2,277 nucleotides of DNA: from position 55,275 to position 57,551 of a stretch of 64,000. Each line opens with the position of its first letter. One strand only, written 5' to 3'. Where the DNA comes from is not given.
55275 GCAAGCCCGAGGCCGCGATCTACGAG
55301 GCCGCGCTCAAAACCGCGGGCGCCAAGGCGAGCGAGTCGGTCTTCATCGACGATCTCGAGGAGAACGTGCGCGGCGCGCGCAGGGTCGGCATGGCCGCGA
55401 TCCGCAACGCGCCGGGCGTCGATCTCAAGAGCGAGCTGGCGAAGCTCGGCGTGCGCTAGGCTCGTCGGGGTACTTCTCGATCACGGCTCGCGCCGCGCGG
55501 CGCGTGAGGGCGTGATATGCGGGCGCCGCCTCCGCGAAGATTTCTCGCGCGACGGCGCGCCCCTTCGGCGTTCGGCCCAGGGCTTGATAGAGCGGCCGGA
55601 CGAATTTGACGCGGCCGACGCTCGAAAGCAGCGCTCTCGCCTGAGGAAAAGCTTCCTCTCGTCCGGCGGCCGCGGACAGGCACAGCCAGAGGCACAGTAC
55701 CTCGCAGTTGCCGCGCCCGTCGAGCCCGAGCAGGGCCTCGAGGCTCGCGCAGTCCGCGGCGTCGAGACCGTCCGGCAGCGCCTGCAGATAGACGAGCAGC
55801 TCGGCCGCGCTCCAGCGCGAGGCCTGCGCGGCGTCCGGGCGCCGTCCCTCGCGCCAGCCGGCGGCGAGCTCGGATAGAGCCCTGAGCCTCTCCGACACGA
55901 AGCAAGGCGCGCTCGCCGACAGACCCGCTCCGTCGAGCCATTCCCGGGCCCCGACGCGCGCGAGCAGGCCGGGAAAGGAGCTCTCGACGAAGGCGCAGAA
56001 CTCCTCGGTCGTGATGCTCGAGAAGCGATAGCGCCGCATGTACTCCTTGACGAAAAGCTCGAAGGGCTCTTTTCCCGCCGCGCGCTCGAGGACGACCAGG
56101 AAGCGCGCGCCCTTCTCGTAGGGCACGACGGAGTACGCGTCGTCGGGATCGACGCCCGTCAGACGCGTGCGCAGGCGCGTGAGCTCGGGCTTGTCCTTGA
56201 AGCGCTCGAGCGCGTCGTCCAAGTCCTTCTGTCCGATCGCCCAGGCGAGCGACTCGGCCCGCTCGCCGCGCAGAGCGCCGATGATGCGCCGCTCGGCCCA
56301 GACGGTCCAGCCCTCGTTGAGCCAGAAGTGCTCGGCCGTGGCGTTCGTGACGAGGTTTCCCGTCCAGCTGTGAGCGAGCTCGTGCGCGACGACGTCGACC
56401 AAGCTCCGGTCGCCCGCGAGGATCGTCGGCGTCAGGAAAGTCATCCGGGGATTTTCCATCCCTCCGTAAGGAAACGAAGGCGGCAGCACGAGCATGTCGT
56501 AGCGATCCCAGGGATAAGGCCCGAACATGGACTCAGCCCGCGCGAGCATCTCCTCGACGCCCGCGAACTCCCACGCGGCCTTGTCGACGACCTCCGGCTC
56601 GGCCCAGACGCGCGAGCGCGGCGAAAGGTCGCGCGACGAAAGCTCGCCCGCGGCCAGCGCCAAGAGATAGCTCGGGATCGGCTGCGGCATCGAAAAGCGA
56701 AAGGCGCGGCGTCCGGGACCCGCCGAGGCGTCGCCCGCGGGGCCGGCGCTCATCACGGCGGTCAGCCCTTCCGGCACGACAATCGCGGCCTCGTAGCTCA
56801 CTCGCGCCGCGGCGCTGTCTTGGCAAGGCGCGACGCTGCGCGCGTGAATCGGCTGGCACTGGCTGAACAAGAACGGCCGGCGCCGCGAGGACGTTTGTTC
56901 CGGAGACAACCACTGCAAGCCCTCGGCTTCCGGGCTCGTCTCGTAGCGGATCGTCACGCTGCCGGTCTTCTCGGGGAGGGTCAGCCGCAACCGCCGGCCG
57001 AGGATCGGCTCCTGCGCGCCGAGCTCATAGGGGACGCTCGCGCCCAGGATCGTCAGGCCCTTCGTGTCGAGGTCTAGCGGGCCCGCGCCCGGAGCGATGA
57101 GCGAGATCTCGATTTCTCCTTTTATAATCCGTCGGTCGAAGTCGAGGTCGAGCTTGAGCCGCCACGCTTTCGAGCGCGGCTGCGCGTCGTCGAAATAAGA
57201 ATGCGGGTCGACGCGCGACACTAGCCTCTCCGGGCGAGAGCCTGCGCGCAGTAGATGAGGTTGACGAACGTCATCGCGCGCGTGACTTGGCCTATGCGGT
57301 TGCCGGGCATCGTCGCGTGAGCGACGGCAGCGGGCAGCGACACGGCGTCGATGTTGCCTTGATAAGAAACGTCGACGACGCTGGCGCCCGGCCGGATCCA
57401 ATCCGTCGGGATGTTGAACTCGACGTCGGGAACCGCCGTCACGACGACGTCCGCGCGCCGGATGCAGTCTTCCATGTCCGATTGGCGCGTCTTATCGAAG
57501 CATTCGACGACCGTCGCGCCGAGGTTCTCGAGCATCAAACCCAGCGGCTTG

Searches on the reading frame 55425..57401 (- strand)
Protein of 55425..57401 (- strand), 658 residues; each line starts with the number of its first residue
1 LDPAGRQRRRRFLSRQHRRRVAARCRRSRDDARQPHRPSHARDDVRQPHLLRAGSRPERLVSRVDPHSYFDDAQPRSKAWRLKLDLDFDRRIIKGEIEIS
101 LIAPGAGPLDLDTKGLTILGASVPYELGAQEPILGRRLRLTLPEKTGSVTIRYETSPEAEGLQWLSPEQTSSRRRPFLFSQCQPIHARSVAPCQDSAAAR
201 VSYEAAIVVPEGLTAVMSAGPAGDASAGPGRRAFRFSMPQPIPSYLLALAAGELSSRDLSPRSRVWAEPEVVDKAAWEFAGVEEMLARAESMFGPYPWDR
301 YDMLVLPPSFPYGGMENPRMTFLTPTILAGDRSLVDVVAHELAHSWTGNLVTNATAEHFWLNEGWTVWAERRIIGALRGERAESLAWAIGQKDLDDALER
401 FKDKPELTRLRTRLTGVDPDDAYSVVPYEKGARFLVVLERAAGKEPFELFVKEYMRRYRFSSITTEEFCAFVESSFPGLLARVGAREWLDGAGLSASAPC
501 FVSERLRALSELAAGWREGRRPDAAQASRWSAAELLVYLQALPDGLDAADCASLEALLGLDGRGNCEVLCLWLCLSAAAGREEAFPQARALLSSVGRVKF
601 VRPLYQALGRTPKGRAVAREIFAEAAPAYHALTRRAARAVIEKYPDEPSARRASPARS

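Call 65: search_protein_families(library=pfam, proteins=[window:55425-57401:-], max_evalue=0.00001)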
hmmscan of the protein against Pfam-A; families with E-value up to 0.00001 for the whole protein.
window:55425-57401:- (658 aa): 3 families
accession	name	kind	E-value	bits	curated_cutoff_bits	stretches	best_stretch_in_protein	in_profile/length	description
PF01433.26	Peptidase_M1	-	2.6e-43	148.6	27.7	1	282-473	6-204/218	Peptidase family M1 domain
PF09127.17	Leuk-A4-hydro_C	-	1.8e-18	67.1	27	1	530-636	1-107/112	Leukotriene A4 hydrolase, C-terminal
PF17900.6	Peptidase_M1_N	-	4.8e-12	46.8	25.8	1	80-246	5-186/186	Peptidase M1 N-terminal domain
